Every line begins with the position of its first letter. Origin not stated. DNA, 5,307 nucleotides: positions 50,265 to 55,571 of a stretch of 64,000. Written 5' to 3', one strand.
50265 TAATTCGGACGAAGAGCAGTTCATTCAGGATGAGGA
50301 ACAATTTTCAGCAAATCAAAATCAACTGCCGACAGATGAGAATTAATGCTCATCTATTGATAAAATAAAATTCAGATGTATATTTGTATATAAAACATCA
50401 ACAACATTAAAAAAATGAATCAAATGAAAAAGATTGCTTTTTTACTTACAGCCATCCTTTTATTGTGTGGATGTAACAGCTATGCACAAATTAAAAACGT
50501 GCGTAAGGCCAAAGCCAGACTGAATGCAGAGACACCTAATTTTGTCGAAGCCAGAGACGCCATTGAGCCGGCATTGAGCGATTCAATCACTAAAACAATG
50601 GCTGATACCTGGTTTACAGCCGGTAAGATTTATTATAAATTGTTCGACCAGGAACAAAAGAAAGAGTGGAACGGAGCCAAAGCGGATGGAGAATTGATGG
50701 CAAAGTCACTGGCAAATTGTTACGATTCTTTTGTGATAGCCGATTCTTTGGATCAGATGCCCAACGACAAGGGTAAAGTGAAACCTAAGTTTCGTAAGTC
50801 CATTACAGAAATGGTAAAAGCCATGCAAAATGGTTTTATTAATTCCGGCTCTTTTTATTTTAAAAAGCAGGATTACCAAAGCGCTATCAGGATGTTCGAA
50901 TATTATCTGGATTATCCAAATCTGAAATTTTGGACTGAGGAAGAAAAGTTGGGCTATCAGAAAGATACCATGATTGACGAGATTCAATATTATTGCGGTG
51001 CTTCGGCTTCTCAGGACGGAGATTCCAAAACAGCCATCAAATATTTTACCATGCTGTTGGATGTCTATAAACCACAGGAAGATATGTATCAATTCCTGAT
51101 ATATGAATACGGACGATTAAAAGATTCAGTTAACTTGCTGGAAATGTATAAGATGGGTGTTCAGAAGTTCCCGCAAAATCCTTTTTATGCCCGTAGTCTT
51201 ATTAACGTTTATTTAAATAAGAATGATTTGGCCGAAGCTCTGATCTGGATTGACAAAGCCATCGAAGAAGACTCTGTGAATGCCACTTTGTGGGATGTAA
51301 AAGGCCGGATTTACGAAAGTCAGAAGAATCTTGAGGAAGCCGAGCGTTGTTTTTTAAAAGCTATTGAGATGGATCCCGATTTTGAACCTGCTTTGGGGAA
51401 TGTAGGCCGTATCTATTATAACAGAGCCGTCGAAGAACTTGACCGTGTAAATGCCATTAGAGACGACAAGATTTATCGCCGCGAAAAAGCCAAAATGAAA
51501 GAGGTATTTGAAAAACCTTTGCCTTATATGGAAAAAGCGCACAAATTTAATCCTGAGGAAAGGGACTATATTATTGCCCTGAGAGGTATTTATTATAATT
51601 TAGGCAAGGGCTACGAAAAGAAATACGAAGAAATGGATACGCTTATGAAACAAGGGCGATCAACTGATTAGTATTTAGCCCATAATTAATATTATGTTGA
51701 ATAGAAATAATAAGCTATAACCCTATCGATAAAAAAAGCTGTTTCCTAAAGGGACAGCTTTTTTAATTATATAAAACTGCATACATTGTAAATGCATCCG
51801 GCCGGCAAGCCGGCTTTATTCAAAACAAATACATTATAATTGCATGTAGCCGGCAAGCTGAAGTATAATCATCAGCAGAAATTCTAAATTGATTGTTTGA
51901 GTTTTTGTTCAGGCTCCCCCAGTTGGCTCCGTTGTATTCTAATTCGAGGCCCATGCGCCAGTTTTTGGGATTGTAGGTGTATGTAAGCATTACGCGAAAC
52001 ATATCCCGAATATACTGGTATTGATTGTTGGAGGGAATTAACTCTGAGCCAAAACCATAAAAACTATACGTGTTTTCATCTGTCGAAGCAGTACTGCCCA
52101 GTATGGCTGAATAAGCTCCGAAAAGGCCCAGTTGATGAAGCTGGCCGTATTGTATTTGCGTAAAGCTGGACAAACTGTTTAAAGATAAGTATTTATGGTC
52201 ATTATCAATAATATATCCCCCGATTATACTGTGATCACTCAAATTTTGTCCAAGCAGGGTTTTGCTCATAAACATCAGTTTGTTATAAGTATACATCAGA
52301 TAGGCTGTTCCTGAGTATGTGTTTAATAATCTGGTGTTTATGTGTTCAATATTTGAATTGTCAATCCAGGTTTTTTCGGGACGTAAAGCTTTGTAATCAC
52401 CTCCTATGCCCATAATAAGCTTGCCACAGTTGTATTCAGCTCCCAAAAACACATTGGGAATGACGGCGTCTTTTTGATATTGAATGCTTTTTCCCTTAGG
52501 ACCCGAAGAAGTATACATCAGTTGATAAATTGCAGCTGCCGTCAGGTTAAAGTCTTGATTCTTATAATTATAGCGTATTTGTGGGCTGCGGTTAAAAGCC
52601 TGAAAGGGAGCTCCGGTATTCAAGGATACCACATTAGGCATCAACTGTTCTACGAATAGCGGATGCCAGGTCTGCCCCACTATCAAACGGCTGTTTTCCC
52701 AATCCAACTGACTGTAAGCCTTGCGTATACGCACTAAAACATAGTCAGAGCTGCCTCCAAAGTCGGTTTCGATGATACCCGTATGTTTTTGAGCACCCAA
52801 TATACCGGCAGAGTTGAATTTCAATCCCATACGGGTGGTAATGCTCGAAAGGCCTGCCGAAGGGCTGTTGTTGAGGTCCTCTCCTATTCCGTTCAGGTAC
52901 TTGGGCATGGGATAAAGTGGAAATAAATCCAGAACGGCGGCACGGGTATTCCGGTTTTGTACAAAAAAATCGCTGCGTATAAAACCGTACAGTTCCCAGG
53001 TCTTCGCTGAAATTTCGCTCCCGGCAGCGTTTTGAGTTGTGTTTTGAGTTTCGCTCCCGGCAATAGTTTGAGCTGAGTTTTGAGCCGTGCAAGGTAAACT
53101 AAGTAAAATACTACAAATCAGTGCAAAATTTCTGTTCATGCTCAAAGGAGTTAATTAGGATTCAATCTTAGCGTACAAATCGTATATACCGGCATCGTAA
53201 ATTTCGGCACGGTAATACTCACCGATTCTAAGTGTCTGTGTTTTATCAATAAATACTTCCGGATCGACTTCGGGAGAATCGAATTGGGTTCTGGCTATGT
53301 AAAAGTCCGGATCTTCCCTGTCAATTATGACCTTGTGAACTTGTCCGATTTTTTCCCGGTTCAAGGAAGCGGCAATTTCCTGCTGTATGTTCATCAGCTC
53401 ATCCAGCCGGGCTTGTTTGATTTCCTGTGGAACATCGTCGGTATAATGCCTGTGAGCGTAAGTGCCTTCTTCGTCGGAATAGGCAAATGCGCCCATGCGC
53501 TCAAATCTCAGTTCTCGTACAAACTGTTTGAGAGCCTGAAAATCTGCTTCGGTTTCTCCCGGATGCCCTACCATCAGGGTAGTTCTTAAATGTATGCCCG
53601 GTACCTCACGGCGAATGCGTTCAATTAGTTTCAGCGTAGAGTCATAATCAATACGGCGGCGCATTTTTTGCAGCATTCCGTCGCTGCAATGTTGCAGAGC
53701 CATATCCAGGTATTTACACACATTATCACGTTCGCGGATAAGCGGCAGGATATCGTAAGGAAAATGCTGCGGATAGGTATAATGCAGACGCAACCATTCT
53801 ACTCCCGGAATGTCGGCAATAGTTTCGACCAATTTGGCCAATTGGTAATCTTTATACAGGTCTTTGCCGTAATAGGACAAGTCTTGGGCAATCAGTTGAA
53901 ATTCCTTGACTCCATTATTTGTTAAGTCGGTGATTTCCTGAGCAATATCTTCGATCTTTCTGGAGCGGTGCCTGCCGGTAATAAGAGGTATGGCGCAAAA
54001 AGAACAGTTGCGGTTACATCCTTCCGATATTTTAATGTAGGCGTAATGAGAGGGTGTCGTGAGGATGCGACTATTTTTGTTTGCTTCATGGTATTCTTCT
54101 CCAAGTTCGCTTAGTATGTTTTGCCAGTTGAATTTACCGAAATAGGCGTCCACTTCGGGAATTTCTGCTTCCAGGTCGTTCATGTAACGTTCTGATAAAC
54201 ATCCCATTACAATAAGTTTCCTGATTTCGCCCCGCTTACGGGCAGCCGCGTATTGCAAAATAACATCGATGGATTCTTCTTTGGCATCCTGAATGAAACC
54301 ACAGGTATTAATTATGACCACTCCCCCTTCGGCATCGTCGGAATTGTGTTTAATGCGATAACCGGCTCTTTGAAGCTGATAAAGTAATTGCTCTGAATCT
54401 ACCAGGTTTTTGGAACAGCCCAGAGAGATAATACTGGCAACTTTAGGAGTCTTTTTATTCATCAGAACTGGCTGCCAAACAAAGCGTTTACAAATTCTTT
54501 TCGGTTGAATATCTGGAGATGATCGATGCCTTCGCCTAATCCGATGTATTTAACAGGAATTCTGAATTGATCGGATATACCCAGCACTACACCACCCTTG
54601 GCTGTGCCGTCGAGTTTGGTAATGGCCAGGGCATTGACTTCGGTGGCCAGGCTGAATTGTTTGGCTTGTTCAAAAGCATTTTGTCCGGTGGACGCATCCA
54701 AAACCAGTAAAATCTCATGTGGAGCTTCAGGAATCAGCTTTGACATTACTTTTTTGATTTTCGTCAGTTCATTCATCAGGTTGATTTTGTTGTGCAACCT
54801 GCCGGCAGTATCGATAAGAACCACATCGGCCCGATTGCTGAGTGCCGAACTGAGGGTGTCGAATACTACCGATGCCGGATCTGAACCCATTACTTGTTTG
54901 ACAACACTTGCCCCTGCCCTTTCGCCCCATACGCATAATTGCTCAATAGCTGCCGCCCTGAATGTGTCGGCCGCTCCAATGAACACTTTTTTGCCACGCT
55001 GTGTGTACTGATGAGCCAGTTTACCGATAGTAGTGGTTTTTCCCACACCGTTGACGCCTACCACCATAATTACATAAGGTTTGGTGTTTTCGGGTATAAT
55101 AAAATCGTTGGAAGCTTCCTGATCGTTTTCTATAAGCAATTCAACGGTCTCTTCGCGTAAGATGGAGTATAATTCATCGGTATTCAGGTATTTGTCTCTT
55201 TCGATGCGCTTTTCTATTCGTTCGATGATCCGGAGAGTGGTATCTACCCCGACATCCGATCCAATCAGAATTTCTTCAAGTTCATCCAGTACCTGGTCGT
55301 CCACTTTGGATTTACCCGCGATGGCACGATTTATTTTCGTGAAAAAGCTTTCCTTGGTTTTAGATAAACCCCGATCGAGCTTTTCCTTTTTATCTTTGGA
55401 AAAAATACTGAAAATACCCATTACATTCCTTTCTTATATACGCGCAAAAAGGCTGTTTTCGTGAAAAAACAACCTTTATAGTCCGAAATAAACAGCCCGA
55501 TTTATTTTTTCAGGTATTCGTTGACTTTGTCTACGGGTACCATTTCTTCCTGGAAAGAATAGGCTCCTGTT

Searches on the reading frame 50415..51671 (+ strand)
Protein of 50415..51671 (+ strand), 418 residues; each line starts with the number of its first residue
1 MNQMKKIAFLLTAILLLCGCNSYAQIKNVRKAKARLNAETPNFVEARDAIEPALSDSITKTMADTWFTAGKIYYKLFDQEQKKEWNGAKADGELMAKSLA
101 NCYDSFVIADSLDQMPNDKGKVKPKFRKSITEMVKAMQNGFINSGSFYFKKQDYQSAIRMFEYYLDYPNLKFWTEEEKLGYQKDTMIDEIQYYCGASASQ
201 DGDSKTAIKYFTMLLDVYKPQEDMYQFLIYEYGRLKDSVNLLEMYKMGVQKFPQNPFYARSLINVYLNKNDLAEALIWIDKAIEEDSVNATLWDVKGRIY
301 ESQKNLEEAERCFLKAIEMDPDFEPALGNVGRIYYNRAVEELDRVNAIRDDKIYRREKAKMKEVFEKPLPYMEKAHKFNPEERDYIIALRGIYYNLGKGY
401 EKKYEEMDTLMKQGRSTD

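Call 36: search_protein_families(library=pfam, proteins=[window:50415-51671:+], max_evalue=0.00001)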
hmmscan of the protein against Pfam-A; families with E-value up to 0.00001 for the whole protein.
window:50415-51671:+ (418 aa): 10 families
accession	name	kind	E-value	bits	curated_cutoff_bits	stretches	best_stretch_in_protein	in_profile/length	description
PF07719.23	TPR_2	-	5.3e-13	48.4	27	1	291-322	2-33/34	Tetratricopeptide repeat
PF13181.12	TPR_8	-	8.3e-12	44.7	25.7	1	291-322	2-33/34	Tetratricopeptide repeat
PF00515.34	TPR_1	-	2.1e-10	40.4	27.8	1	296-323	7-34/34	Tetratricopeptide repeat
PF13428.12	TPR_14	-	1.2e-08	35.2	23.5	0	292-327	3-38/44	Tetratricopeptide repeat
PF13176.12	TPR_7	-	1.9e-08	34.2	27.9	0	296-322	5-31/36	Tetratricopeptide repeat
PF13431.12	TPR_17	-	8.3e-08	32.4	24.4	0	312-336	1-25/34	Tetratricopeptide repeat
PF13424.12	TPR_12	-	6e-07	30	30.1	0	273-320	27-75/77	Tetratricopeptide repeat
PF13414.12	TPR_11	-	2.9e-06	27.3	26.8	0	297-336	1-40/42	TPR repeat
PF23914.1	TPR_CcmH_CycH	-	3.1e-06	27.6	42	0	267-322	27-82/158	Cytochrome c-type biogenesis protein H TPR domain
PF13432.12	TPR_16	-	4.8e-06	27.4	32.7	0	264-322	5-63/65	Tetratricopeptide repeat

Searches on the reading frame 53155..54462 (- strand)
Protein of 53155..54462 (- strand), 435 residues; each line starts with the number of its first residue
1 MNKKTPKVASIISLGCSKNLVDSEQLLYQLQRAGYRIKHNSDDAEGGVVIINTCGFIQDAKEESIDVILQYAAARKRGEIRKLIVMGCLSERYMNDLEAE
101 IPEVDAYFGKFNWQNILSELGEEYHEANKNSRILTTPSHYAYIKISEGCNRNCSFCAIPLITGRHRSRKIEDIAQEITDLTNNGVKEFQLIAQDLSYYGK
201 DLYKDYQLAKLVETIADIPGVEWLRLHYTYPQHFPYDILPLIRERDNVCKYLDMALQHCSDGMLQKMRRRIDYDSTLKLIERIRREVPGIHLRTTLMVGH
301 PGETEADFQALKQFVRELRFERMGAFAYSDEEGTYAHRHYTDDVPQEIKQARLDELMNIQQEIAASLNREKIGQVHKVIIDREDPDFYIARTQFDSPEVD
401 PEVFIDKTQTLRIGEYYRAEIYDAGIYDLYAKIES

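Call 36: search_protein_families(library=pfam, proteins=[window:53155-54462:-], max_evalue=0.00001)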
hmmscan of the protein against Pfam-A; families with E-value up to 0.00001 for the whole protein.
window:53155-54462:- (435 aa): 3 families
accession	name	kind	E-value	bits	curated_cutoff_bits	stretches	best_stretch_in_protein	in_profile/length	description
PF04055.27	Radical_SAM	-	8.7e-23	81.7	29.5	1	143-314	1-165/166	Radical SAM superfamily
PF00919.26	UPF0004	-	1.8e-22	79.6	27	1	10-109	3-98/98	Uncharacterized protein family UPF0004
PF18693.7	TRAM_2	-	1.1e-17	64.4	27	1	372-432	1-61/63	TRAM domain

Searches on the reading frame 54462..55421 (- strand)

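Call 36: search_protein_families(library=pfam, proteins=[window:54462-55421:-], max_evalue=0.00001)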
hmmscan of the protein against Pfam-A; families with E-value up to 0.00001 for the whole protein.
window:54462-55421:- (319 aa): 4 families
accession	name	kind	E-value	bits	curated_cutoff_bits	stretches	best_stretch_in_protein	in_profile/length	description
PF00448.28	SRP54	-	1.1e-74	250.8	22.7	1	115-315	1-195/196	SRP54-type protein, GTPase domain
PF02881.24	SRP54_N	-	3.6e-16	59.6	22.4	1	27-91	2-74/75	SRP54-type protein, helical bundle domain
PF13604.12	AAA_30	-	6.6e-07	29.7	27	1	117-212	20-103/191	AAA domain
PF13401.12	AAA_22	-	1.9e-06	28.6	27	0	115-224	5-109/130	AAA domain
